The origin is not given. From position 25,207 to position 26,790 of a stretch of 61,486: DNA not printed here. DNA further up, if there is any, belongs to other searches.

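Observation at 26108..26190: The same repeat element sits in frame inside the essential folC gene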

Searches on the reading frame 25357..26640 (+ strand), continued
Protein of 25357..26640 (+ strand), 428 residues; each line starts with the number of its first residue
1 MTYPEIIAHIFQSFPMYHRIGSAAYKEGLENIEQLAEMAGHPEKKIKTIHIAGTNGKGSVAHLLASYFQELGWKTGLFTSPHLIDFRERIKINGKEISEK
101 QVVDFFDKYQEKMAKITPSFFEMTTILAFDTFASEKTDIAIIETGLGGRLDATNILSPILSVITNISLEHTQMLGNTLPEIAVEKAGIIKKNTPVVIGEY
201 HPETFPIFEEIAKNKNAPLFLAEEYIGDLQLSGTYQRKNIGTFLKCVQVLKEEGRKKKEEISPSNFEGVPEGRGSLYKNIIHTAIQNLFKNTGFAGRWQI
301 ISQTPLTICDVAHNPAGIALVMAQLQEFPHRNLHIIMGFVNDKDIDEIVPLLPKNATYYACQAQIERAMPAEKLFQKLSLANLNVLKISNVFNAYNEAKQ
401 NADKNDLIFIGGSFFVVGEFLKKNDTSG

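Call 26: find_encoding_contigs(protein=P0018, flank=10000, max_places=1)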
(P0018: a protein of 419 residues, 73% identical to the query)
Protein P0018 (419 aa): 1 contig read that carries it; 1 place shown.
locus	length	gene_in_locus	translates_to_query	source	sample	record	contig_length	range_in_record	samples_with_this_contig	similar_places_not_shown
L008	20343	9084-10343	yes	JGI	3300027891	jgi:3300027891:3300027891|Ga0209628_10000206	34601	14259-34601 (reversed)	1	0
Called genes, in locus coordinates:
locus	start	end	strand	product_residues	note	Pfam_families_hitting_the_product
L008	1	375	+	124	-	?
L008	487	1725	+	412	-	PF07690:MFS_1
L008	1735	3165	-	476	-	PF00324:AA_permease, PF03845:Spore_permease, PF13520:AA_permease_2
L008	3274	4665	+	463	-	PF13585:CHU_C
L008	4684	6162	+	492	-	PF00478:IMPDH, PF00571:CBS, PF03060:NMO (weak), PF01070:FMN_dh, PF01645:Glu_synthase (weak)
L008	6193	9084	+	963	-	PF00675:Peptidase_M16 (weak), PF05193:Peptidase_M16_C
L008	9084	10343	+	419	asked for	PF08245:Mur_ligase_M, PF02875:Mur_ligase_C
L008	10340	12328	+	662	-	PF04231:Endonuclease_1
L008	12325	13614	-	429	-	PF00919:UPF0004, PF04055:Radical_SAM, PF18693:TRAM_2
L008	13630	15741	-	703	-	-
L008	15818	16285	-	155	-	-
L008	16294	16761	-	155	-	-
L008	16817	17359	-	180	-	PF04542:Sigma70_r2, PF08281:Sigma70_r4_2, PF04545:Sigma70_r4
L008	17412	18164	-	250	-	PF03575:Peptidase_S51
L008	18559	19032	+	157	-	-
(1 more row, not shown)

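Call 30: search_solved_structures(query=window:25357-26640:+, show_alignments=2)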
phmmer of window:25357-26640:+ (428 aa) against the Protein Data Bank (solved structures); distinct sequences matched with E-value up to 0.001: 14.
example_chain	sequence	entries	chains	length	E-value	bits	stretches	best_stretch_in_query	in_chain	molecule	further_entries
1o5z_A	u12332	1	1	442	4.1e-56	194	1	16-385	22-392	folylpolyglutamate synthase/dihydrofolate synthase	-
3n2a_A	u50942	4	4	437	4e-47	164.4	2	21-205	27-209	Bifunctional folylpolyglutamate synthase/dihydrofolate synthase | Dihydrofolate:folylpolyglutamate synthetase | Dihydrofolate synthase / folylpolyglutamate synt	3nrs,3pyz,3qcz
1w78_A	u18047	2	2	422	1.7e-46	162.3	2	21-218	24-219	FOLC BIFUNCTIONAL PROTEIN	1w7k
1fgs_A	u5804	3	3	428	4.6e-43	151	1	1-207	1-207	FOLYLPOLYGLUTAMATE SYNTHETASE | FOLYLPOLYGLUTAMATE SYNTHASE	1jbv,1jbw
2gca_A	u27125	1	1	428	1.6e-42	149.2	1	1-207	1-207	Folylpolyglutamate synthase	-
2gc6_A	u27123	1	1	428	4.3e-42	147.8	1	1-207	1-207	Folylpolyglutamate synthase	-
2gc5_A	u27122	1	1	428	1.1e-41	146.4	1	1-207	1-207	Folylpolyglutamate synthase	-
2gcb_A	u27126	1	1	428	2.1e-41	145.5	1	1-207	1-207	Folylpolyglutamate synthase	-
2vor_A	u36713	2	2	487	7.8e-37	130.5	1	26-352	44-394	FOLYLPOLYGLUTAMATE SYNTHASE PROTEIN FOLC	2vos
6k8c_A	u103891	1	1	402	2.2e-28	102.7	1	45-422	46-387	Folylpolyglutamate synthase (FolC)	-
8qma_O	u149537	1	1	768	0.00045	22.6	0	39-80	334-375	PAP11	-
8r5o_Q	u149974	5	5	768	0.0005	22.5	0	39-80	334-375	PAP11 | PAP11, MurE-like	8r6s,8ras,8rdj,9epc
6vr8_I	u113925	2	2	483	0.00074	21.9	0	153-337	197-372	Mur ligase middle domain protein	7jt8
7ufp_I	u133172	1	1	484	0.00074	21.9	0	153-337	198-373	Mur ligase middle domain protein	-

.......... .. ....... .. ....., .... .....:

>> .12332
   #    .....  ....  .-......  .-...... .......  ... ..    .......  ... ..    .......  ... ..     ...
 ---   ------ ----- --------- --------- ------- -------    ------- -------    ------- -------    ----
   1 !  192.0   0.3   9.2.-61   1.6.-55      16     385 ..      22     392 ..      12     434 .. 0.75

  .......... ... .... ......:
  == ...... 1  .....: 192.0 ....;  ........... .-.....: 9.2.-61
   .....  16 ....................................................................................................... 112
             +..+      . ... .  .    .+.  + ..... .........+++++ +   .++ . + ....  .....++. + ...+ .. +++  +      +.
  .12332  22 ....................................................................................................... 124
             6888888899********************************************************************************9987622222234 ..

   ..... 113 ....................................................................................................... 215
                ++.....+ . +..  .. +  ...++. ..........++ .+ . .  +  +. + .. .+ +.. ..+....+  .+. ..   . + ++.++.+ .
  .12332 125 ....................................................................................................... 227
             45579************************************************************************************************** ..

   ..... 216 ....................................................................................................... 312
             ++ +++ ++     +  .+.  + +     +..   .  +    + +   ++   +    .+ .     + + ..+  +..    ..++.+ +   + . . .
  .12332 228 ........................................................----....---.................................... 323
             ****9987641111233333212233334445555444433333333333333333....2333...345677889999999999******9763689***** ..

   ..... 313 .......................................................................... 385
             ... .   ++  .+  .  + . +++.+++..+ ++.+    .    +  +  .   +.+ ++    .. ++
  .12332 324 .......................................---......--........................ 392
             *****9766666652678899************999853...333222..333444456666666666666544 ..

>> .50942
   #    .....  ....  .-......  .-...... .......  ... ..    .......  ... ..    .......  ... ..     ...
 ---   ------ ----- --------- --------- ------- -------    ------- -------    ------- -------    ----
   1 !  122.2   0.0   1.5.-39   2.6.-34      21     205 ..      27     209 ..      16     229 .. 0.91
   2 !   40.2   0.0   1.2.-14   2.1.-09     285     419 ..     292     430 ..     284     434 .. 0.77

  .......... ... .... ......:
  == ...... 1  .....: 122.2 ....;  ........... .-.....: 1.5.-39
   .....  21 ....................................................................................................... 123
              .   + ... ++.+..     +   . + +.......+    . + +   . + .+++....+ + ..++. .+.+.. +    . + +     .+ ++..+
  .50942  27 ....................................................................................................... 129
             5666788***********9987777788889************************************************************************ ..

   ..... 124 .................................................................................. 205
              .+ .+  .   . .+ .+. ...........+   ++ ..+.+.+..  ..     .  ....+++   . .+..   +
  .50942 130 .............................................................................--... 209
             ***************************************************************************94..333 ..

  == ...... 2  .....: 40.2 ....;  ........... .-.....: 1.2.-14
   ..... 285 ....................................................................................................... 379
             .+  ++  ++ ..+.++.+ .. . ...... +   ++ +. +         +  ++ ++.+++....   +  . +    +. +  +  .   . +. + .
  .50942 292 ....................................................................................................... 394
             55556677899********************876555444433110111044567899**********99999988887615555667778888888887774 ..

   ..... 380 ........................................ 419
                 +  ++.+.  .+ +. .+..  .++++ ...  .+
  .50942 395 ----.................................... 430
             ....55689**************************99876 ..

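Call 36: predict_structure(alignment_id=A2)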
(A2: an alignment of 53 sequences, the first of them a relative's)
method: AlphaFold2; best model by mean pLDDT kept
length: 428 residues; sequences in the alignment: 53
mean_pLDDT: 80.8   pTM: 0.74
mean pLDDT of the five models: 80.8, 79.7, 78.8, 77.8, 76.9
residues with pLDDT >= 90: 171; 70-90: 151; 50-70: 83; < 50: 23
segments of 3 or more residues with pLDDT < 50: 19-21, 258-273
pLDDT, mean of each block of 10 residues (from residue 1): 79 54 63 93 96 76 90 90 73 92 93 85 91 97 74 90 73 68 88 93 91 97 80 72 92 64 41 57 72 58 82 67 84 92 84 95 83 95 95 94 94 69 58
secondary structure, 60 per line:
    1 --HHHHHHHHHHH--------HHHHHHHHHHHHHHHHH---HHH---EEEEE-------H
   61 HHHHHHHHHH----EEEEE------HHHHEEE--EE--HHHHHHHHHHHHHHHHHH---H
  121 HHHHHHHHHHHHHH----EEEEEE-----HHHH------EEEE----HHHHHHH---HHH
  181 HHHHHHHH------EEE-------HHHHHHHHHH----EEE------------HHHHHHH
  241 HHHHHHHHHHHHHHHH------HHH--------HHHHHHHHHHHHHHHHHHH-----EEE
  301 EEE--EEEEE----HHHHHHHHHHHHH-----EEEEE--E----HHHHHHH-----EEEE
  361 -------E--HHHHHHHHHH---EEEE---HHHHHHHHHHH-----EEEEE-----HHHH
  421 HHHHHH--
elements in order: H3-13 H22-38 E48-52 H60-70 E75-79 H86-89 E90-92 H99-116 H120-134 E139-144 H150-153 E160-163 H168-174 H178-188 E195-197 H205-214 E219-221 H234-256 H274-292 E298-303 E306-310 H315-327 E333-337 H345-351 E357-360 H371-380 E384-387 H391-401 E407-411 H417-426

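Call 84: fold_search(model_id=the predicted structure, library=pdb)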
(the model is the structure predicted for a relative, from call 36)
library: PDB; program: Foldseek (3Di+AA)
matches with E <= 10: 1260; with E <= 0.001: 139
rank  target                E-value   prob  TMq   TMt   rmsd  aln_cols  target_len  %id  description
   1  3n2a                  2.0e-25  1.00  0.71  0.74   5.1       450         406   26  Crystal structure of bifunctional folylpolyglutamate synthase/dihydrofolate synthase from Yersinia pestis CO92 (released 2010-06-30)
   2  1w78                  2.7e-25  1.00  0.75  0.77   4.2       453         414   26  E.coli FolC in complex with DHPP and ADP (released 2005-02-09)
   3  1o5z                  4.3e-25  1.00  0.76  0.77   4.0       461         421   28  Crystal structure of Folylpolyglutamate synthase (TM0166) from Thermotoga maritima at 2.10 A resolution (released 2003-11-11)
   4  3pyz                  3.1e-24  1.00  0.72  0.75   4.9       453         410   26  Crystal structure of bifunctional folylpolyglutamate synthase/dihydrofolate synthase complexed with AMPPNP and Mn ion fr (released 2011-01-19)
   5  3nrs                  6.2e-24  1.00  0.71  0.76   4.9       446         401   26  Crystal structure of ligand-free bifunctional folylpolyglutamate synthase/dihydrofolate synthase from yersinia pestis c0 (released 2010-08-04)
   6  3qcz                  7.8e-24  1.00  0.71  0.75   5.1       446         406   26  Crystal structure of bifunctional folylpolyglutamate synthase/dihydrofolate synthase with Mn, AMPPNP and L-Glutamate bou (released 2011-02-02)
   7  1w7k                  1.0e-23  1.00  0.75  0.77   4.1       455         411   26  E.coli FolC in complex with ADP, without folate substrate (released 2005-02-09)
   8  2gc5                  6.3e-22  1.00  0.70  0.74   4.9       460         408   24  G51S mutant of L. casei FPGS (released 2006-06-27)
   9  2gca                  1.2e-21  1.00  0.71  0.74   4.8       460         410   25  apo form of L. casei FPGS (released 2006-06-27)
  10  2vos                  2.5e-21  1.00  0.72  0.69   4.9       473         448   26  Mycobacterium tuberculosis Folylpolyglutamate synthase complexed with ADP (released 2008-07-01)
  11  2vor                  4.5e-21  1.00  0.69  0.67   4.9       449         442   27  Crystal Structures of Mycobacterium tuberculosis Folylpolyglutamate Synthase Complexed with ADP and AMPPCP (released 2008-07-01)
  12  2gc6                  1.0e-20  1.00  0.69  0.73   5.0       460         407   25  S73A mutant of L. casei FPGS (released 2006-06-27)
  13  2gcb                  1.3e-20  1.00  0.71  0.74   4.7       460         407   24  G51S/S52T double mutant of L. casei FPGS (released 2006-06-27)
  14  1jbv                  1.8e-20  1.00  0.69  0.72   5.1       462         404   26  FPGS-AMPPCP complex (released 2001-09-19)
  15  1jbw                  1.1e-19  1.00  0.67  0.70   5.5       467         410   25  FPGS-AMPPCP-folate complex (released 2001-09-19)
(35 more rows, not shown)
